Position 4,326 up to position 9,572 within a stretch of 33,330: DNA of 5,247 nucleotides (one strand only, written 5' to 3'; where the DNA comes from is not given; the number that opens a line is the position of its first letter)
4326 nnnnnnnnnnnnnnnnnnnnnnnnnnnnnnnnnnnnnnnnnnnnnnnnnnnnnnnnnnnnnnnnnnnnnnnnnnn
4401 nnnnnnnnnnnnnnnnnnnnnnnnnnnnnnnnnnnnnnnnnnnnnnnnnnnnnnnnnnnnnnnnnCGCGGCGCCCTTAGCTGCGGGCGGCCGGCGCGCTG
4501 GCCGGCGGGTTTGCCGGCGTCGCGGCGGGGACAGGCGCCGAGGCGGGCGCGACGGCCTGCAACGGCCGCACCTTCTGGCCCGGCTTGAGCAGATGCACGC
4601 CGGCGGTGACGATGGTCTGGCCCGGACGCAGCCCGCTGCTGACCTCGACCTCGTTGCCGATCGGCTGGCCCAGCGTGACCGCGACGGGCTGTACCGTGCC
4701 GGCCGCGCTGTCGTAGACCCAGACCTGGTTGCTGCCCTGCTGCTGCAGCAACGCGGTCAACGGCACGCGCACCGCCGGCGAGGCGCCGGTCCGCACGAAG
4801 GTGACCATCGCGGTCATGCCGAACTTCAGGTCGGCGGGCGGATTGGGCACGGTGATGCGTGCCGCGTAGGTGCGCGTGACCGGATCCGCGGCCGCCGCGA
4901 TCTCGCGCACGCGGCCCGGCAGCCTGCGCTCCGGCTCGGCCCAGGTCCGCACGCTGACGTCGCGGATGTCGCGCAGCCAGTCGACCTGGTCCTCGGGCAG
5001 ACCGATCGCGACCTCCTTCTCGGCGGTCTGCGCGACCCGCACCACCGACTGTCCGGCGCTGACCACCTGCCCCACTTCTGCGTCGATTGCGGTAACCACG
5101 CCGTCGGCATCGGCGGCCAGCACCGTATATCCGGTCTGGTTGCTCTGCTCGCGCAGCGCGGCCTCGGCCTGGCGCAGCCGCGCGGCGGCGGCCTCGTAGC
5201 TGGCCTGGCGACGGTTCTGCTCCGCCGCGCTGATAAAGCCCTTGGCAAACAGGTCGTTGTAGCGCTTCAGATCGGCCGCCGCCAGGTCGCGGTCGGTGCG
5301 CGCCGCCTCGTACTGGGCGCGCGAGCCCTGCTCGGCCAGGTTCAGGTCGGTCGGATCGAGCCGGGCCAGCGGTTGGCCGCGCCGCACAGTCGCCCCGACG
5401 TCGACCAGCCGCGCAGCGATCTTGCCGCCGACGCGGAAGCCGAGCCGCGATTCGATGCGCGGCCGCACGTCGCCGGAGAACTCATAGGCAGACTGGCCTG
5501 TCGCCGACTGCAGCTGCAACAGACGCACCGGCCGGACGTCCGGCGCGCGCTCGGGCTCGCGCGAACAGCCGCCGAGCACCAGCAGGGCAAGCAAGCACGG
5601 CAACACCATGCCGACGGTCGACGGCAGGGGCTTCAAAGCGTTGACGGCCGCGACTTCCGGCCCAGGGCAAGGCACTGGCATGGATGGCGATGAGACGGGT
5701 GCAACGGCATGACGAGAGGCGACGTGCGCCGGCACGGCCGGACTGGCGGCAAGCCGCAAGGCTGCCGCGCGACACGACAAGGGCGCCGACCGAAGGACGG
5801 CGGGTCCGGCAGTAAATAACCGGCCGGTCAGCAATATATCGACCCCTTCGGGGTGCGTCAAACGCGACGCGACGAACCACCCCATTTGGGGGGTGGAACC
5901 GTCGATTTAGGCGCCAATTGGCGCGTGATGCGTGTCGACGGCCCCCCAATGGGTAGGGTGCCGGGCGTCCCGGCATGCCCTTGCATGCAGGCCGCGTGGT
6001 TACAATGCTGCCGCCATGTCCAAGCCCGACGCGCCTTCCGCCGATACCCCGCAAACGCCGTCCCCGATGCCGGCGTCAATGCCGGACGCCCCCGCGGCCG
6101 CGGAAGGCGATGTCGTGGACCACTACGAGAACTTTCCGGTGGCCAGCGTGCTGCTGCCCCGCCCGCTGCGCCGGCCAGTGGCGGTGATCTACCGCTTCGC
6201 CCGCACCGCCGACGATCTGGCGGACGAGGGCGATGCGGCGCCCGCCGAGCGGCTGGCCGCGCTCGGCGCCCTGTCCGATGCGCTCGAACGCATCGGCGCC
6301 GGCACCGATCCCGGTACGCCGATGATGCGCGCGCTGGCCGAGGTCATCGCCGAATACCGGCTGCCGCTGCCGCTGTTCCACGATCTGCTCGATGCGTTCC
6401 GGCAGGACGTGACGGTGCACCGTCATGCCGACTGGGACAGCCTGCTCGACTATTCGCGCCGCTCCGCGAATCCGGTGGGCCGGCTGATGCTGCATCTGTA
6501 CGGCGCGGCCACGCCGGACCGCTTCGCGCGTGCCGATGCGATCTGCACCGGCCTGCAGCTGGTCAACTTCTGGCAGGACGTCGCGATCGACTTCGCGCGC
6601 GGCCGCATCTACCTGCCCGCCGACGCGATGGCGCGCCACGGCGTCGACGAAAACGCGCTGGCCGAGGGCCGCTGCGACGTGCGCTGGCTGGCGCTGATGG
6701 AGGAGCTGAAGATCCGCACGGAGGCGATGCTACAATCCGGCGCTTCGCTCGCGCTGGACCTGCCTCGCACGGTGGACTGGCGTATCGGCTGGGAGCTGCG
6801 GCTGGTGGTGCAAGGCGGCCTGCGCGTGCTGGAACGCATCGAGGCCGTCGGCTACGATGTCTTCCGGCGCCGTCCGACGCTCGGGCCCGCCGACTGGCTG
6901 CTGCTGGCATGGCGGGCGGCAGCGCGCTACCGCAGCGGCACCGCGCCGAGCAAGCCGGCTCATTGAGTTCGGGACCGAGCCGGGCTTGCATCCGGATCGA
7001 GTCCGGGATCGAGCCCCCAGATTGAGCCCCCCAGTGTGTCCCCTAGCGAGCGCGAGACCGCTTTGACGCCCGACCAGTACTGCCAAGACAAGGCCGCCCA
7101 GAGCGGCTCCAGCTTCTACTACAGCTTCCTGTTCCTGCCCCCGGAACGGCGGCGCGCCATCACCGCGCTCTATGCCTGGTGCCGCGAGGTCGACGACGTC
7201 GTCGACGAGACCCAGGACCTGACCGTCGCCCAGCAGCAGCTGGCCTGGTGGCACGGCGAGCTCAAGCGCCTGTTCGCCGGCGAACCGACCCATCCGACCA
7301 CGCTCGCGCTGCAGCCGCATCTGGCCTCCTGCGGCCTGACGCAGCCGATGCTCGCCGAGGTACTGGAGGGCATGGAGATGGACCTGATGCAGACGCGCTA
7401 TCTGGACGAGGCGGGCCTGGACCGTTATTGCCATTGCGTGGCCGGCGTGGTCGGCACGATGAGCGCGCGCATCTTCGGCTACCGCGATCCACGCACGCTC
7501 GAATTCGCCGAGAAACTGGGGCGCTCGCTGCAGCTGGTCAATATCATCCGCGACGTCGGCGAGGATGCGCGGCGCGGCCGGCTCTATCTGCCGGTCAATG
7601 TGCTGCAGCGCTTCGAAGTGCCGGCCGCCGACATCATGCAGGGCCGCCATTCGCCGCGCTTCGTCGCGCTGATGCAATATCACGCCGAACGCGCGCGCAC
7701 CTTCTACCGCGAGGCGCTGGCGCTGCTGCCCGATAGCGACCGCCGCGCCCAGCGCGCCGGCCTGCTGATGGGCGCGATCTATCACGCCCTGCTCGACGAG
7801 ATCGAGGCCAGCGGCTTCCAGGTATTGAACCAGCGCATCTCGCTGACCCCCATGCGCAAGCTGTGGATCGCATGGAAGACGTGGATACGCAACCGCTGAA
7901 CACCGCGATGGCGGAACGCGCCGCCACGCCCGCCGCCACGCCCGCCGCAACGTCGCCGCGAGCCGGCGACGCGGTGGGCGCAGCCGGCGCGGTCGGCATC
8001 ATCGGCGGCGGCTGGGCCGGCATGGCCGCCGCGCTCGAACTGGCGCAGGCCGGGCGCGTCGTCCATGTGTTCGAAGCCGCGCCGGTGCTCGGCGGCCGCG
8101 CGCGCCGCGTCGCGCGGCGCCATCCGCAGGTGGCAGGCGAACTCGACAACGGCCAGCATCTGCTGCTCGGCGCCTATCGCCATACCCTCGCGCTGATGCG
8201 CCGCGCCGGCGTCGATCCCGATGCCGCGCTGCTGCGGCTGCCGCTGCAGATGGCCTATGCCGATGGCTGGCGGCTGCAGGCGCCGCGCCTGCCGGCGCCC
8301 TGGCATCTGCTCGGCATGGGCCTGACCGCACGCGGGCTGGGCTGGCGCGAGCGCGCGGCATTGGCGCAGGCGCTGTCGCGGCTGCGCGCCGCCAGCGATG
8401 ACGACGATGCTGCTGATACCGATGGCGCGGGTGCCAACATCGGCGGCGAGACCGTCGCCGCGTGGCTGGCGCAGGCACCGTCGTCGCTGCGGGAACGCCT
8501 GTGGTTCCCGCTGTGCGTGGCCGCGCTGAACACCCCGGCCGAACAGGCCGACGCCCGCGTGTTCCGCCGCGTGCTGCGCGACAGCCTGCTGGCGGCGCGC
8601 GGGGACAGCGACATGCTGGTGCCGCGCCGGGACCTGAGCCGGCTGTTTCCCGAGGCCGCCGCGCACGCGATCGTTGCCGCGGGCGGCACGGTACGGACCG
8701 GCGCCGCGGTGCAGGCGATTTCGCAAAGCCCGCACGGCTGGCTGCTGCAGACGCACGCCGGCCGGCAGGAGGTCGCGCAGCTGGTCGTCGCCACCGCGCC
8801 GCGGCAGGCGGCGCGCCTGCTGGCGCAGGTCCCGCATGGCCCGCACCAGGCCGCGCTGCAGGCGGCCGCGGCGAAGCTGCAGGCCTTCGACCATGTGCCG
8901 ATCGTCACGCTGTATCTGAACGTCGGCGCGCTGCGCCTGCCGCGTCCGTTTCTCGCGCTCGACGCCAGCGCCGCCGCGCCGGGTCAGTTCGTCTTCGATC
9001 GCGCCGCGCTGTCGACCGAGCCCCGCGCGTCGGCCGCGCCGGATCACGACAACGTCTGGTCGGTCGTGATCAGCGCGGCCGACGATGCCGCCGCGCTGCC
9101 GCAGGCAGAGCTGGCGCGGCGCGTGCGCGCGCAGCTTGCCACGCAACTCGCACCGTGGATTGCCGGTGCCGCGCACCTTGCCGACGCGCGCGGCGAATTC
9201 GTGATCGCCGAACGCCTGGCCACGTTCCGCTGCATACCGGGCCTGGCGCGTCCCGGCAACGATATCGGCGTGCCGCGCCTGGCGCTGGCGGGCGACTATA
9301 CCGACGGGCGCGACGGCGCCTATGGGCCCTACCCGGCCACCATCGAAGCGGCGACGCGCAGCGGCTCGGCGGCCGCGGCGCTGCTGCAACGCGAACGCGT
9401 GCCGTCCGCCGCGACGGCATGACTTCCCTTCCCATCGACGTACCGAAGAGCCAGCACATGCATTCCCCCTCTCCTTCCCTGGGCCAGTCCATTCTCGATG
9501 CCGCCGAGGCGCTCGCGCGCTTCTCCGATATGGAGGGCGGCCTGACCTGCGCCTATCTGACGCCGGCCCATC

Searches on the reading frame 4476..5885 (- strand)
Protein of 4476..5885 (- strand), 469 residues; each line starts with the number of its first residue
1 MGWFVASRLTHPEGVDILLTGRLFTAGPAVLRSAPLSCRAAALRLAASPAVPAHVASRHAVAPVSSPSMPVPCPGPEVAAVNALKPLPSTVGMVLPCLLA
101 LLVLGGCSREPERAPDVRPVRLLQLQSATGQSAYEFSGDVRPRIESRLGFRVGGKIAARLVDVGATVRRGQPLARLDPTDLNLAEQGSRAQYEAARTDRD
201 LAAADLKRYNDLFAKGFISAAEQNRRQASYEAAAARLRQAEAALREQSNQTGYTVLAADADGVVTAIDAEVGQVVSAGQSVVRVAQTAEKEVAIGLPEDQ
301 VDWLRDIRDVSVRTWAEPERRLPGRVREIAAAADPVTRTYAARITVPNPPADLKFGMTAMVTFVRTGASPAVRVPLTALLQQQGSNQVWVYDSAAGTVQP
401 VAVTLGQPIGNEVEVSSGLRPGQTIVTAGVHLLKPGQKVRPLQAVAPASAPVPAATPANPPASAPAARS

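Call 8: search_protein_families(library=pfam, proteins=[window:4476-5885:-], max_evalue=0.001)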
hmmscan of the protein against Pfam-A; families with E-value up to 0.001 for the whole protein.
window:4476-5885:- (469 aa): 4 families
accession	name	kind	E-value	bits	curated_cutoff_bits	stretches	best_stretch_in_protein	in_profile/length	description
PF16576.10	HlyD_D23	-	6.8e-25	88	30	1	147-359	21-214/214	Barrel-sandwich domain of CusB or HlyD membrane-fusion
PF13437.12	HlyD_3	-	3.2e-17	63.6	22.2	1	256-356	2-106/106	HlyD family secretion protein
PF13533.13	Biotin_lipoyl_2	-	4.5e-05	23.6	29.8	0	151-177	6-32/32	Biotin-lipoyl like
PF00364.28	Biotin_lipoyl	-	0.00016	21.9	22.1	0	256-283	45-72/73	Biotin-requiring enzyme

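Call 29: find_encoding_contigs(protein=window:4476-5681:-, flank=10000, max_places=8)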
Protein window:4476-5681:- (401 aa): 22 contigs read that carry it; 8 places shown.
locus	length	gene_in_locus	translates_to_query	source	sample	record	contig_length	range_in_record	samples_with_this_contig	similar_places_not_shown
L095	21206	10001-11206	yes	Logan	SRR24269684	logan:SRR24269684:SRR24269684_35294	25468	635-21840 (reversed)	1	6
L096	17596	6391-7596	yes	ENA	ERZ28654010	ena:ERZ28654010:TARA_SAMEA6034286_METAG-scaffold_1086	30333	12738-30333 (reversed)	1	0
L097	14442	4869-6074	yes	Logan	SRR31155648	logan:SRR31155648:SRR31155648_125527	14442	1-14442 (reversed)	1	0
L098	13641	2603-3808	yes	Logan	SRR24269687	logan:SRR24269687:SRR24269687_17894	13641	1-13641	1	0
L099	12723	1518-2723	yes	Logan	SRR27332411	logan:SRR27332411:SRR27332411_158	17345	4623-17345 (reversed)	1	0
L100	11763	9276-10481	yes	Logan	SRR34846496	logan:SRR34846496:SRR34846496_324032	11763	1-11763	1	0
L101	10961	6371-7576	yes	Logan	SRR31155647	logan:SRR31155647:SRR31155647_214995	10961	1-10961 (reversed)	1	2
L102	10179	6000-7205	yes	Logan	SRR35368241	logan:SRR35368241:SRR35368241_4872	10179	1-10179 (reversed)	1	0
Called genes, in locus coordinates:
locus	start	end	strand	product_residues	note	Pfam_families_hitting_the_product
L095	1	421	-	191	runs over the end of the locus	PF00583:Acetyltransf_1, PF13673:Acetyltransf_10 (weak), PF13508:Acetyltransf_7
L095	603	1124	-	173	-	PF02627:CMD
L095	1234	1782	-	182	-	PF00578:AhpC-TSA, PF08534:Redoxin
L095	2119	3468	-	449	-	PF16524:RisS_PPD, PF00672:HAMP, PF00512:HisKA, PF02518:HATPase_c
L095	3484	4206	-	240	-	PF00072:Response_reg, PF00486:Trans_reg_C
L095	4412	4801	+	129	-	-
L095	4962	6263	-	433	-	PF01546:Peptidase_M20, PF07687:M20_dimer (weak)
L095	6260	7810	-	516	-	PF01266:DAO (faint), PF01593:Amino_oxidase, PF13450:NAD_binding_8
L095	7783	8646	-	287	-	PF00494:SQS_PSY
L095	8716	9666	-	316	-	PF00494:SQS_PSY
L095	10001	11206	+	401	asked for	PF25917:BSH_RND, PF25919:BSH_CusB (faint), PF25954:Beta-barrel_RND_2, PF25967:RND-MFP_C (weak), PF25975:CzcB_C (weak), PF25989:YknX_C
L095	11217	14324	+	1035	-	PF00873:ACR_tran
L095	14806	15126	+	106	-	-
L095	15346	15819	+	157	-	PF04073:tRNA_edit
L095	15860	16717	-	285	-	PF04378:RsmJ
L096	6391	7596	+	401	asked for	PF25917:BSH_RND, PF25919:BSH_CusB (faint), PF25954:Beta-barrel_RND_2, PF25967:RND-MFP_C (weak), PF25975:CzcB_C (weak), PF25989:YknX_C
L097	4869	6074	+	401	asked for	PF25917:BSH_RND, PF25919:BSH_CusB (faint), PF25954:Beta-barrel_RND_2, PF25967:RND-MFP_C (weak), PF25975:CzcB_C (weak), PF25989:YknX_C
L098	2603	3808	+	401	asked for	PF25917:BSH_RND, PF25919:BSH_CusB (faint), PF25954:Beta-barrel_RND_2, PF25967:RND-MFP_C (weak), PF25975:CzcB_C (weak), PF25989:YknX_C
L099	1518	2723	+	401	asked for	PF25917:BSH_RND, PF25919:BSH_CusB (faint), PF25954:Beta-barrel_RND_2, PF25967:RND-MFP_C (weak), PF25975:CzcB_C (weak), PF25989:YknX_C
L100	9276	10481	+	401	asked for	PF25917:BSH_RND, PF25919:BSH_CusB (faint), PF25954:Beta-barrel_RND_2, PF25967:RND-MFP_C (weak), PF25975:CzcB_C (weak), PF25989:YknX_C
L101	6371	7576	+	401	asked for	PF25917:BSH_RND, PF25919:BSH_CusB (faint), PF25954:Beta-barrel_RND_2, PF25967:RND-MFP_C (weak), PF25975:CzcB_C (weak), PF25989:YknX_C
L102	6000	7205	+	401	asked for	PF25917:BSH_RND, PF25919:BSH_CusB (faint), PF25954:Beta-barrel_RND_2, PF25967:RND-MFP_C (weak), PF25975:CzcB_C (weak), PF25989:YknX_C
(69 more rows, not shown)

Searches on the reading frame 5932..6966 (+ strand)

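Call 8: search_protein_families(library=pfam, proteins=[window:5932-6966:+], max_evalue=0.001)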
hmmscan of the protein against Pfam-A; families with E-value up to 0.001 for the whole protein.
window:5932-6966:+ (344 aa): 1 family
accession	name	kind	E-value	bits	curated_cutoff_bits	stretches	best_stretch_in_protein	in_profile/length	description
PF00494.24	SQS_PSY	-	3e-64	217.7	26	1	63-318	3-260/263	Squalene/phytoene synthase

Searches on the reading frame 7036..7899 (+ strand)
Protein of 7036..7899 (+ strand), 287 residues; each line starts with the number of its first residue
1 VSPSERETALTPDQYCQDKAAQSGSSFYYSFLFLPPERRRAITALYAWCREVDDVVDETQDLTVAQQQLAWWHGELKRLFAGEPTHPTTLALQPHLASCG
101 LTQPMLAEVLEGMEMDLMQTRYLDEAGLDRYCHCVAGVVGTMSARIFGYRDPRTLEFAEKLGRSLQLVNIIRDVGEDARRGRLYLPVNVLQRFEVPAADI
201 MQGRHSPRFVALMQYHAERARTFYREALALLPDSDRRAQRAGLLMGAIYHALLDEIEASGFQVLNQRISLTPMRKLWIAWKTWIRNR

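Call 8: search_protein_families(library=pfam, proteins=[window:7036-7899:+], max_evalue=0.001)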
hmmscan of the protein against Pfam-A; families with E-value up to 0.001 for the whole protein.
window:7036-7899:+ (287 aa): 1 family
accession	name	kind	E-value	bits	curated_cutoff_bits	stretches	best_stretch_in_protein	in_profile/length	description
PF00494.24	SQS_PSY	-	1.8e-86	290.6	26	1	22-274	3-263/263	Squalene/phytoene synthase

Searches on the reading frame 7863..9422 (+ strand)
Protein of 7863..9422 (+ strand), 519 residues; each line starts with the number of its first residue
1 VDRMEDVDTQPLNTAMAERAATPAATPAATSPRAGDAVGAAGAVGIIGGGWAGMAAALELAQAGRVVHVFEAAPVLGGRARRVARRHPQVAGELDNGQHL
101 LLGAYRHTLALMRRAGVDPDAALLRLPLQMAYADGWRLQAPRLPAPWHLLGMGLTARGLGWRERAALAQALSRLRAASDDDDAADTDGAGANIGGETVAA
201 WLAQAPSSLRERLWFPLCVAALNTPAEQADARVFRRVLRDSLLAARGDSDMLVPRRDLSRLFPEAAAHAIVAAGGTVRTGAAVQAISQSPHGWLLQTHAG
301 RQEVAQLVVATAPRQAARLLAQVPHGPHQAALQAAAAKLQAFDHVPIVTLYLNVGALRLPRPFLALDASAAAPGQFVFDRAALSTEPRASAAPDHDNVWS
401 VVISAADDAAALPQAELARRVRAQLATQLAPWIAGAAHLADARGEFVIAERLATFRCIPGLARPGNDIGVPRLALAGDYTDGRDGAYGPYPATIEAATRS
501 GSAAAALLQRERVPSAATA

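Call 8: search_protein_families(library=pfam, proteins=[window:7863-9422:+], max_evalue=0.001)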
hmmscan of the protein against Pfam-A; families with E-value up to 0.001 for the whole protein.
window:7863-9422:+ (519 aa): 7 families
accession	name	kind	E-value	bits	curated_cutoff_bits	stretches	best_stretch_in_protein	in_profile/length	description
PF01593.30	Amino_oxidase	-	4.7e-21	76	19.8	1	52-507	2-441/443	Flavin containing amine oxidoreductase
PF13450.12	NAD_binding_8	-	2.2e-11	44.3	21.9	1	46-114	1-67/68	NAD(P)-binding Rossmann-like domain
PF01266.30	DAO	-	1.1e-07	32.2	27.9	1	44-90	2-50/353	FAD dependent oxidoreductase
PF12831.13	FAD_oxidored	-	5.9e-05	23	27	1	44-80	2-38/416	FAD dependent oxidoreductase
PF07992.20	Pyr_redox_2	-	6e-05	23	26.1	1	44-73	3-32/291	Pyridine nucleotide-disulphide oxidoreductase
PF00890.30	FAD_binding_2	-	0.00019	21.2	20.4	1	46-79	4-37/414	FAD binding domain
PF03486.20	HI0933_like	-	0.00054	19.9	50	0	44-77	3-36/244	HI0933-like protein Rossmann domain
